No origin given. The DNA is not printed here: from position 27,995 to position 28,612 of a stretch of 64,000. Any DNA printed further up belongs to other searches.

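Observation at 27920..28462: RNA polymerase subunit H with a eukaryotic Rpb5-like N-terminal domain, encoded outside any rpo operon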

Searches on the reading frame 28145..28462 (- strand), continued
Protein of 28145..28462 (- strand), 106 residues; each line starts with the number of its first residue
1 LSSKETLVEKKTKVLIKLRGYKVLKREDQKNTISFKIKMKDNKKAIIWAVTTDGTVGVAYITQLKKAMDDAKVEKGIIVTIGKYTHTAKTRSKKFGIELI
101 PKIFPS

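Call 43: fold_search(model_id=the predicted structure, library=pdb)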
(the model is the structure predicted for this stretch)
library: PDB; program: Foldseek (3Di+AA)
matches with E <= 10: 1391; with E <= 0.001: 1
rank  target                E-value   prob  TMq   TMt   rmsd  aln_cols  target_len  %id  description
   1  5gkj_B                5.4e-05  1.00  0.68  0.34   3.4       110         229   22  Structure of EndoMS in apo form (released 2016-11-02)
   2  4f0p_C                1.3e-03  1.00  0.54  0.16   5.3       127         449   14  MspJI Restriction Endonuclease - P31 Form (released 2012-08-08)
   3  8q3b_E                3.7e-03  0.99  0.48  0.28   5.0       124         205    7  The closed state of the ASFV apo-RNA polymerase (released 2024-02-14)
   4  5xog_E                4.2e-03  1.00  0.56  0.29   2.1        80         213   14  RNA Polymerase II elongation complex bound with Spt5 KOW5 and Elf1 (released 2017-08-16)
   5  8uhd_E                4.7e-03  1.00  0.64  0.36   4.2       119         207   17  Structure of paused transcription complex Pol II-DSIF-NELF - post-translocated (released 2024-03-20)
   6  8q3k_E                5.1e-03  1.00  0.53  0.31   4.9       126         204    8  The open state of the ASFV apo-RNA polymerase (released 2024-02-14)
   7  9g1x_E                7.0e-03  1.00  0.55  0.30   2.3        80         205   16  Yeast RNA polymerase I elongation complex stalled by an apurinic site, 11-subunit (released 2025-06-18)
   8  7oba_E                8.0e-03  1.00  0.60  0.33   5.1       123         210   15  Cryo-EM structure of human RNA Polymerase I in complex with RRN3 (released 2021-12-08)
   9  6hlq_E                8.5e-03  1.00  0.53  0.28   2.5        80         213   12  Yeast RNA polymerase I* elongation complex bound to nucleotide analog GMPCPP (released 2019-04-03)
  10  1i50_E                1.0e-02  1.00  0.54  0.28   2.9        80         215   15  RNA POLYMERASE II CRYSTAL FORM II AT 2.8 A RESOLUTION (released 2001-04-23)
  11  1dzf                  1.1e-02  1.00  0.55  0.29   2.4        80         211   15  RPB5 from S.cerevisiae (released 2000-06-09)
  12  7a76_C                1.2e-02  0.57  0.29  0.11  19.1       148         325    9  Bacillithiol Disulfide Reductase Bdr (YpdA) from Bacillus cereus (released 2020-12-30)
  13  4c2m_E                1.4e-02  1.00  0.56  0.29   2.1        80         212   16  Structure of RNA polymerase I at 2.8 A resolution (released 2013-10-23)
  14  4oc8_A                1.4e-02  0.99  0.56  0.18   5.1       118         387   13  DNA modification-dependent restriction endonuclease AspBHI (released 2014-03-19)
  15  1k83_E                2.0e-02  1.00  0.50  0.26   3.2        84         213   14  Crystal Structure of Yeast RNA Polymerase II Complexed with the Inhibitor Alpha Amanitin (released 2002-02-13)
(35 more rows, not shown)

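Call 44: search_protein_families(library=pfam, proteins=[L005:9492-9692:+, L003:840-1025:+], max_evalue=0.01)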
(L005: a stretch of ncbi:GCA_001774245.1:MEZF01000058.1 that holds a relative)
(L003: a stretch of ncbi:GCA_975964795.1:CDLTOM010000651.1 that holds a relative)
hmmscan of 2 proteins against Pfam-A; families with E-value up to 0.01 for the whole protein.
L005:9492-9692:+ (66 aa): 4 families
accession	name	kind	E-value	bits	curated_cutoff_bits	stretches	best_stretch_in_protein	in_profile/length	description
PF23455.1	DUF7129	-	0.00028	21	30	1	16-50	7-36/45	Domain of unknown function (DUF7129)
PF03604.18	Zn_ribbon_RPAB4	-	0.0011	19.1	24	1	22-56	1-32/32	DNA directed RNA polymerase, 7 kDa subunit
PF13248.11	Zn_ribbon_3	-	0.0015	18.4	27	0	44-51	19-26/26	zinc-ribbon domain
PF07754.17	HVO_2753_ZBP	-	0.0036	17.5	33.2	0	24-53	1-29/46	Small zinc finger protein HVO_2753-like, Zn-binding pocket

L003:840-1025:+ (61 aa): 4 families
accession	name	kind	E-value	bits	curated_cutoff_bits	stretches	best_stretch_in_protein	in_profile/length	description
PF23455.1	DUF7129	-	0.00049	20.2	30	1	11-45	6-36/45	Domain of unknown function (DUF7129)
PF07282.18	Cas12f1-like_TNB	-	0.0045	17.5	26.3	1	18-50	30-54/60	Cas12f1-like, TNB domain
PF23783.1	Zn_ribbon_TiaS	-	0.0059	16.8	27.3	0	37-54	20-37/41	TiaS C-terminal zinc ribbon domain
PF03604.18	Zn_ribbon_RPAB4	-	0.0072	16.4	24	0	17-51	1-32/32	DNA directed RNA polymerase, 7 kDa subunit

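Call 45: search_solved_structures(query=L005:9492-9692:+, max_evalue=1, show_alignments=2)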
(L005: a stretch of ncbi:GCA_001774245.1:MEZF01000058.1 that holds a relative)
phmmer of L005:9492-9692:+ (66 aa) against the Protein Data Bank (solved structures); distinct sequences matched with E-value up to 1: 39.
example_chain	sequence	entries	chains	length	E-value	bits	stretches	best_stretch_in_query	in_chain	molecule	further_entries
36rp_P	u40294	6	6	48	1.1e-08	38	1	22-65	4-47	DNA-directed RNA polymerase subunit Rpo12 | DNA-directed RNA polymerase subunit P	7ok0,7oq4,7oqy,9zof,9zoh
2pmz_P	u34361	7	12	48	1.6e-08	37.5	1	21-65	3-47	DNA-directed RNA polymerase subunit P | DNA-DIRECTED RNA POLYMERASE RPO12 SUBUNIT | RNA POLYMERASE SUBUNIT 12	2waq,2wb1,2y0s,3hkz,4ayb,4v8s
4qiw_P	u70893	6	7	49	1.1e-07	34.9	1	20-65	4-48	DNA-directed RNA polymerase subunit P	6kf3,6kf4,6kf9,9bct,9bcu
36ro_P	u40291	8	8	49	1.1e-07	34.9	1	20-65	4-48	DNA-directed RNA polymerase subunit Rpo12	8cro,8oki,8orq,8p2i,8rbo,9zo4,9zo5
28jc_L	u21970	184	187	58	0.0069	19.7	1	10-57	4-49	DNA-directed RNA polymerases I, II, and III subunit RPABC4 | RNA polymerase II subunit K | DNA-directed RNA polymerase II subunit RPB12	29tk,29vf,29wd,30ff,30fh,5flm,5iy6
1i3q_L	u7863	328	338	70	0.0083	19.5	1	13-62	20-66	DNA-DIRECTED RNA POLYMERASE II 7.7KD POLYPEPTIDE | DNA-directed RNA polymerase II, chain RPB12 | DNA-directed RNA polymerases I, II, and III 7.7 kDa polypeptide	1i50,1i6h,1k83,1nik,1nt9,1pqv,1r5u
3h0g_L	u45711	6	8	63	0.0085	19.5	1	20-63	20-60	DNA-directed RNA polymerases I, II, and III subunit RPABC4 | RNA polymerase II subunit Rpb12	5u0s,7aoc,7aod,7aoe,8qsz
8bws_L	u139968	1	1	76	0.01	19.2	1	13-62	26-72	DNA-directed RNA polymerases I, II, and III subunit RPABC4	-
3j0k_L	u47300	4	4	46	0.025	18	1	22-64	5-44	DNA-directed RNA polymerases I, II, and III 7.7 kDa polypeptide | DNA-DIRECTED RNA POLYMERASES I, II, AND III SUBUNIT RPABC4, RPB12 | DNA-directed RNA polymeras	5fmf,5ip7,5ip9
8hil_L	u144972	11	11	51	0.025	18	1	17-65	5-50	DNA-directed RNA polymerases II, IV and V subunit 12 | DNA-directed RNA polymerase II, IV and V subunit 12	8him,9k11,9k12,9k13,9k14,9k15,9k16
9ojm_P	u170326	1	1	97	0.026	17.9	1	14-55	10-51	28S ribosomal protein S18c, mitochondrial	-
7eu0_L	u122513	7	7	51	0.026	17.9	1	18-65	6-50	DNA-directed RNA polymerases II, IV and V subunit 12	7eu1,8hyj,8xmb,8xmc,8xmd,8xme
6nu2_AP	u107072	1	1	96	0.028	17.8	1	14-55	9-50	28S ribosomal protein S18c, mitochondrial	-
6ydh_A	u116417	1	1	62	0.043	17.2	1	21-53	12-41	DUF1610 domain-containing protein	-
3j9m_AP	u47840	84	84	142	0.046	17.1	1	13-55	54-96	bS18m (bS18c) | 28S ribosomal protein S18c, mitochondrial | Small ribosomal subunit protein bS18m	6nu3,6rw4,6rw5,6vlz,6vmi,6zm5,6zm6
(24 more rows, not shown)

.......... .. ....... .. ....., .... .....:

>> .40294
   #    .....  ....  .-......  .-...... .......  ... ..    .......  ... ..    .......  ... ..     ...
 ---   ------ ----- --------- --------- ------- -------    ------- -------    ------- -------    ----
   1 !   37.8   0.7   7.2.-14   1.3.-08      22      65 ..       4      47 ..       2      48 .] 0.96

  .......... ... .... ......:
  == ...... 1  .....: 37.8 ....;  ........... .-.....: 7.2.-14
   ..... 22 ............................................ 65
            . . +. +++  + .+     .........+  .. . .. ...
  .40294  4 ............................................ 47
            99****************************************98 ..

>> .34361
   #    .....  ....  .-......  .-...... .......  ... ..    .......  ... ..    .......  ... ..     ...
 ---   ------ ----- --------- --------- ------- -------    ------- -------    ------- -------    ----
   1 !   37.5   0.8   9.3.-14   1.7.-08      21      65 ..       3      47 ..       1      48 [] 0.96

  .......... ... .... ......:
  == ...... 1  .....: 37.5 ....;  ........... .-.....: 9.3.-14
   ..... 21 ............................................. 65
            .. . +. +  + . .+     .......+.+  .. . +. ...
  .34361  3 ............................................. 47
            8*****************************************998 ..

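Call 46: search_protein_families(library=ncbifam, proteins=[L005:9492-9692:+, L003:840-1025:+], max_evalue=1)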
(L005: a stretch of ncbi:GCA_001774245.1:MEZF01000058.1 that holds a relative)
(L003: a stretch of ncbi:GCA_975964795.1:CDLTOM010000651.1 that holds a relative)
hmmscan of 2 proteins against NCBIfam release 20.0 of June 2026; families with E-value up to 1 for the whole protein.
L005:9492-9692:+ (66 aa): 21 families
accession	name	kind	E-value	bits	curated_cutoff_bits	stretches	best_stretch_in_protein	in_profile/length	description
NF001608.0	PRK00398.1-6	equivalog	6.5e-12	45.1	84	1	22-66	4-46/46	DNA-directed RNA polymerase subunit P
NF001606.0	PRK00398.1-3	equivalog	3.8e-11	42.6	72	1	21-66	2-44/44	DNA-directed RNA polymerase subunit P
NF001607.0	PRK00398.1-4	equivalog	5.5e-11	42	89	1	21-65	9-52/53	DNA-directed RNA polymerase subunit P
NF001604.0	PRK00398.1-1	equivalog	1.8e-10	40.2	103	1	21-65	3-47/48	DNA-directed RNA polymerase subunit P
NF001605.0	PRK00398.1-2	equivalog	2.2e-10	40.2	63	1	22-66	2-43/43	DNA-directed RNA polymerase subunit P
NF047912.1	ECs_2282_CxxC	subfamily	3.8e-06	26.7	37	2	12-38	18-44/60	ECs_2282 family putative zinc-binding protein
NF011481.0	PRK14890.1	equivalog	8.9e-05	22.4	61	1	22-54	10-41/61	putative Zn-ribbon RNA-binding protein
NF041909.1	HVO_2753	equivalog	0.00015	21.6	80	1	22-54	10-39/59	HVO_2753 family zinc finger protein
NF053706.1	PrRKinActvMcsABac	equivalog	0.0002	21.2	210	1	4-64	58-117/182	protein-arginine kinase activator protein McsA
NF033497.1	rubre_like_arch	subfamily_domain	0.00025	20.7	32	1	22-48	1-23/34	rubrerythrin-like domain-containing protein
NF004910.0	PRK06266.1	equivalog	0.00085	18.5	180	1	13-65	116-167/185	transcription initiation factor E subunit alpha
TIGR00373.1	TIGR00373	equivalog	0.0052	16.3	149.5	1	21-51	109-138/162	transcription factor E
TIGR03655.1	anti_R_Lar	subfamily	0.019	15.3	39.6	0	43-52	3-12/55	Lar family restriction alleviation protein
TIGR03831.1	YgiT_finger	domain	0.021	15.1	20.2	0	17-30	28-41/46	YgiT-type zinc finger protein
NF052237.1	biotin_BsaP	equivalog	0.031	14.3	39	1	9-31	15-36/53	biotin synthase auxiliary protein BsaP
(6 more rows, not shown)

L003:840-1025:+ (61 aa): 16 families
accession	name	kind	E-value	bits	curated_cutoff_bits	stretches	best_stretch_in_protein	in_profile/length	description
NF001606.0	PRK00398.1-3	equivalog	5.7e-11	42.1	72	1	16-61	2-44/44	DNA-directed RNA polymerase subunit P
NF001607.0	PRK00398.1-4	equivalog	7.9e-11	41.5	89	1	16-60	9-52/53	DNA-directed RNA polymerase subunit P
NF001608.0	PRK00398.1-6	equivalog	2.6e-10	40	84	1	17-61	4-46/46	DNA-directed RNA polymerase subunit P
NF001605.0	PRK00398.1-2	equivalog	3.4e-10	39.6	63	1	17-61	2-43/43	DNA-directed RNA polymerase subunit P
NF001604.0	PRK00398.1-1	equivalog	5e-09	35.6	103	1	16-60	3-47/48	DNA-directed RNA polymerase subunit P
NF047912.1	ECs_2282_CxxC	subfamily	7.3e-05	22.6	37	2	17-33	28-44/60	ECs_2282 family putative zinc-binding protein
NF041909.1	HVO_2753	equivalog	0.00024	20.9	80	1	16-50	9-40/59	HVO_2753 family zinc finger protein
NF011481.0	PRK14890.1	equivalog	0.00033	20.6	61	1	16-51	9-43/61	putative Zn-ribbon RNA-binding protein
NF033497.1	rubre_like_arch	subfamily_domain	0.00067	19.3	32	1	17-43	1-23/34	rubrerythrin-like domain-containing protein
NF003331.0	PRK04338.1-7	equivalog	0.01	14.7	560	1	7-46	233-269/376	tRNA (guanine(26)-N(2))-dimethyltransferase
TIGR03655.1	anti_R_Lar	subfamily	0.012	15.9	39.6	0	38-47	3-12/55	Lar family restriction alleviation protein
NF004910.0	PRK06266.1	equivalog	0.03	13.5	180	1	16-60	124-167/185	transcription initiation factor E subunit alpha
NF011302.0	PRK14714.1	equivalog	0.12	9.8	1791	1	11-48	700-734/1350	DNA-directed DNA polymerase II large subunit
TIGR00373.1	TIGR00373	equivalog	0.14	11.7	149.5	1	16-58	109-150/162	transcription factor E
TIGR00319.1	desulf_FeS4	domain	0.57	9.9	36.05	0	13-24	4-15/34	desulfoferrodoxin FeS4 iron-binding domain-containing protein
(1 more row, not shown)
